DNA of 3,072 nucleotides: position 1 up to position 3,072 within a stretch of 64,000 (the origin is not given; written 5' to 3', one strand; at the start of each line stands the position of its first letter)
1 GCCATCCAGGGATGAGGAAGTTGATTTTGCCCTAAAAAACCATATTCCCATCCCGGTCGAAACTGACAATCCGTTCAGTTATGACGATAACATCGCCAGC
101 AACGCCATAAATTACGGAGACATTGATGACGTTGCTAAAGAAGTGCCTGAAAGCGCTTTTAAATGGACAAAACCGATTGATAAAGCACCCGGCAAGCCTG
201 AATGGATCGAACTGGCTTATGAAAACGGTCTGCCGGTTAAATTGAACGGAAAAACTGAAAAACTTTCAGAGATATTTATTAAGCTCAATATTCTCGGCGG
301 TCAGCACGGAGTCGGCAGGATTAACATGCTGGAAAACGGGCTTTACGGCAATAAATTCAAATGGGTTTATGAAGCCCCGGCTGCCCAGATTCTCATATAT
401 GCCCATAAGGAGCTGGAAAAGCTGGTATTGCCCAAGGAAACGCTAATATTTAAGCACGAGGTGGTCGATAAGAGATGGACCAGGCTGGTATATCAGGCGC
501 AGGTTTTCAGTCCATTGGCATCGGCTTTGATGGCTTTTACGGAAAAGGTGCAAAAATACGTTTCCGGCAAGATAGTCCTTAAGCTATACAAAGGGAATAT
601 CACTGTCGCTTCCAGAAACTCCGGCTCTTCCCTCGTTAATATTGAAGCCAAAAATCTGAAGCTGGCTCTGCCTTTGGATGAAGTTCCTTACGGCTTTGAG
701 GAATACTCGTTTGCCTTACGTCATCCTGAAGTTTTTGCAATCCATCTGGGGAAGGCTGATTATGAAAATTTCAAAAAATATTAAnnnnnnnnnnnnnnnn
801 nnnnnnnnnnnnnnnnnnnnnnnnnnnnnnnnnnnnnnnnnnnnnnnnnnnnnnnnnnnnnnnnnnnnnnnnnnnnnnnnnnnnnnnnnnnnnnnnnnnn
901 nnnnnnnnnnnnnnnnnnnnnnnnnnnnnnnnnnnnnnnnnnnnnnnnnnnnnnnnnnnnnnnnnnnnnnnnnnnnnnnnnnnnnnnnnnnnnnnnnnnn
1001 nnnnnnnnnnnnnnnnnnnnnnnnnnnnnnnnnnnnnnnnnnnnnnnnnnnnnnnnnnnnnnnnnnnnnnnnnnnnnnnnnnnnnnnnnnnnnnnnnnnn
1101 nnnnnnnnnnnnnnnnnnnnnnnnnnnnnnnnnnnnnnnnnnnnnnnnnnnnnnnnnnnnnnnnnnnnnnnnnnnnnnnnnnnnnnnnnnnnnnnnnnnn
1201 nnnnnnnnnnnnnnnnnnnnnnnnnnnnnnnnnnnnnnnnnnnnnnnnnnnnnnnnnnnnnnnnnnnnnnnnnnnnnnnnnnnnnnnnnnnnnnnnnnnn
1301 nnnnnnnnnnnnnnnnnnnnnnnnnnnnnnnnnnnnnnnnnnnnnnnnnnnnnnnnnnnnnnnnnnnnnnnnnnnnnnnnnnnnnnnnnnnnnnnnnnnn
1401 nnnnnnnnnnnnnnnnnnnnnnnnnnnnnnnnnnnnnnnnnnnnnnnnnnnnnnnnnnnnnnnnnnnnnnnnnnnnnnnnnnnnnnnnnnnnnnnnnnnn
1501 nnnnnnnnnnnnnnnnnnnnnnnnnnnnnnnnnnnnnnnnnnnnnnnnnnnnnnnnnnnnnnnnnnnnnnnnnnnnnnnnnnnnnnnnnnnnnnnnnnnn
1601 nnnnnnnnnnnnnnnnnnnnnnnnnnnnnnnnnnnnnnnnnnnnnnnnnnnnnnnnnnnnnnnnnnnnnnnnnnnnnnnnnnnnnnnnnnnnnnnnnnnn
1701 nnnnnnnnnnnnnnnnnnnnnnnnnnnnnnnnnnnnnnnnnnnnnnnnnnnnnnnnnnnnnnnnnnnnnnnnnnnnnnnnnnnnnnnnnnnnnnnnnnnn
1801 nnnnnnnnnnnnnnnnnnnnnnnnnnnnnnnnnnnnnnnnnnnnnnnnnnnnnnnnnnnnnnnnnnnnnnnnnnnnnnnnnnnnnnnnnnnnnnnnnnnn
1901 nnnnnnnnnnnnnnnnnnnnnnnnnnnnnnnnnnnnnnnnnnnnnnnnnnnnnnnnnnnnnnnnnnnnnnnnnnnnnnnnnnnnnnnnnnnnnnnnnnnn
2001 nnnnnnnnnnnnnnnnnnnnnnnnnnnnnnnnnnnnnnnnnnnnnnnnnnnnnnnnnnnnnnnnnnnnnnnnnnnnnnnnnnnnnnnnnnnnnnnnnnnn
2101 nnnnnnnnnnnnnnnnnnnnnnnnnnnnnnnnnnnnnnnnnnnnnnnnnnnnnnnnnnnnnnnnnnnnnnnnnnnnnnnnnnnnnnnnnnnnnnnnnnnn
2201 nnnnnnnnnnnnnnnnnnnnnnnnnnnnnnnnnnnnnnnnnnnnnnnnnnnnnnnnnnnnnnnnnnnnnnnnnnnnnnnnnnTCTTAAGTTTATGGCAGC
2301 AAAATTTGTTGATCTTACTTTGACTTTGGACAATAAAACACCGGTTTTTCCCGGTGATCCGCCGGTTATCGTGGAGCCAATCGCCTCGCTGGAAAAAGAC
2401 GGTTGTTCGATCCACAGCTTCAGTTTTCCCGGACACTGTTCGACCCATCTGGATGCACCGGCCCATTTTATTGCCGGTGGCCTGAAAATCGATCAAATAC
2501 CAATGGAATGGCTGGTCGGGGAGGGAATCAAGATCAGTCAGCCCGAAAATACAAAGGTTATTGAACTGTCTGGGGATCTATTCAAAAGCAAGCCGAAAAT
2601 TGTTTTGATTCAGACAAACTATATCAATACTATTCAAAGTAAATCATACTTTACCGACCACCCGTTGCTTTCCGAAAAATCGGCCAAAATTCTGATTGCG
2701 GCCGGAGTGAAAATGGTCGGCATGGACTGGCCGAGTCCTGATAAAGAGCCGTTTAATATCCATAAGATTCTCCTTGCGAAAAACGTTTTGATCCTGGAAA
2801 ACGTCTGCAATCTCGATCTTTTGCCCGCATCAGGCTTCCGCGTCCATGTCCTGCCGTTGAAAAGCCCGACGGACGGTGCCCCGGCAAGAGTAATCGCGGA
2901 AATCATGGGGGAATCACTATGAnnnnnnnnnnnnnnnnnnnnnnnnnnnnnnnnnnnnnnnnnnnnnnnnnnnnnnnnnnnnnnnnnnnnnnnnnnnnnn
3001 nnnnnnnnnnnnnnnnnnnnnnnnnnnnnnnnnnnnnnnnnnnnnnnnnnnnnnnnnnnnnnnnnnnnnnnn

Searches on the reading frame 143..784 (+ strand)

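Call 5: search_protein_families(library=pfam, proteins=[window:143-784:+], max_evalue=0.001)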
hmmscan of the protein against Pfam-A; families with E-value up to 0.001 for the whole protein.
window:143-784:+ (213 aa): 1 family
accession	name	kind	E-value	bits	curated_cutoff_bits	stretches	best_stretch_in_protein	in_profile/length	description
PF20979.2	Arginosuc_syn_C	-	9.2e-49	166.4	27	1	2-169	25-191/219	Arginosuccinate synthase C-terminal domain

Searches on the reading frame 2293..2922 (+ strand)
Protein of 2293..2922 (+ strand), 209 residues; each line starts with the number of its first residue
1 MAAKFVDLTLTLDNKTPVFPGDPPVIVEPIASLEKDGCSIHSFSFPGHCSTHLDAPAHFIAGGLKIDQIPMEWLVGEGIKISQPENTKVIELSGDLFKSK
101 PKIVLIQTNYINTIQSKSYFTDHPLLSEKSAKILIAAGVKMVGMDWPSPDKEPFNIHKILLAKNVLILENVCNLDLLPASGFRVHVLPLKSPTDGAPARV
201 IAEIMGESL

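Call 5: search_protein_families(library=pfam, proteins=[window:2293-2922:+], max_evalue=0.001)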
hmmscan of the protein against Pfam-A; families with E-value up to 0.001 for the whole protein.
window:2293-2922:+ (209 aa): 1 family
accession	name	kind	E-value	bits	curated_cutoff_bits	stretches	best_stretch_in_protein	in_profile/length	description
PF04199.19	Cyclase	-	4.9e-24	85.6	23.1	1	6-151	1-142/142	Putative cyclase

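Call 20: find_encoding_contigs(protein=window:2293-2922:+, flank=10000, max_places=3)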
Protein window:2293-2922:+ (209 aa): 6 contigs read that carry it; 3 places shown.
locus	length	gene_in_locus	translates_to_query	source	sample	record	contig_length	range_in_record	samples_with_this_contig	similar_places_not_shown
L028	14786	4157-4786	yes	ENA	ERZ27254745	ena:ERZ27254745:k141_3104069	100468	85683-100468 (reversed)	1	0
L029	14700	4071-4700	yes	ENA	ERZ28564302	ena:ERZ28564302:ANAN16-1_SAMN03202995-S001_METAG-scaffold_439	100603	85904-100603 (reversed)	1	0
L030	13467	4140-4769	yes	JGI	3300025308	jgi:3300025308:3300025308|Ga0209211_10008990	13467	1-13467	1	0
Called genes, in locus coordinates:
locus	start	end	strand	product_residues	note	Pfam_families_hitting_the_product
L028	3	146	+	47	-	?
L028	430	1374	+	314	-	PF02729:OTCace_N, PF00185:OTCace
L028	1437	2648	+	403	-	PF00764:Arginosuc_synth, PF20979:Arginosuc_syn_C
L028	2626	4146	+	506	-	PF00206:Lyase_1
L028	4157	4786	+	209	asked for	PF04199:Cyclase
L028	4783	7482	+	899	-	PF03483:B3_4, PF03485:Arg_tRNA_synt_N, PF00750:tRNA-synt_1d, PF05746:DALR_1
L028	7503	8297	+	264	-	PF02557:VanY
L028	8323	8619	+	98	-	-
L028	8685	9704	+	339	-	-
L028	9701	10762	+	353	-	-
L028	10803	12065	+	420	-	-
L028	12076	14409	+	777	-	-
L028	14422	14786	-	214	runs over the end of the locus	-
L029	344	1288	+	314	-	PF02729:OTCace_N, PF00185:OTCace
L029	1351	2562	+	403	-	PF00764:Arginosuc_synth, PF20979:Arginosuc_syn_C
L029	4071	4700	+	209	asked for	PF04199:Cyclase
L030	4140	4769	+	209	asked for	PF04199:Cyclase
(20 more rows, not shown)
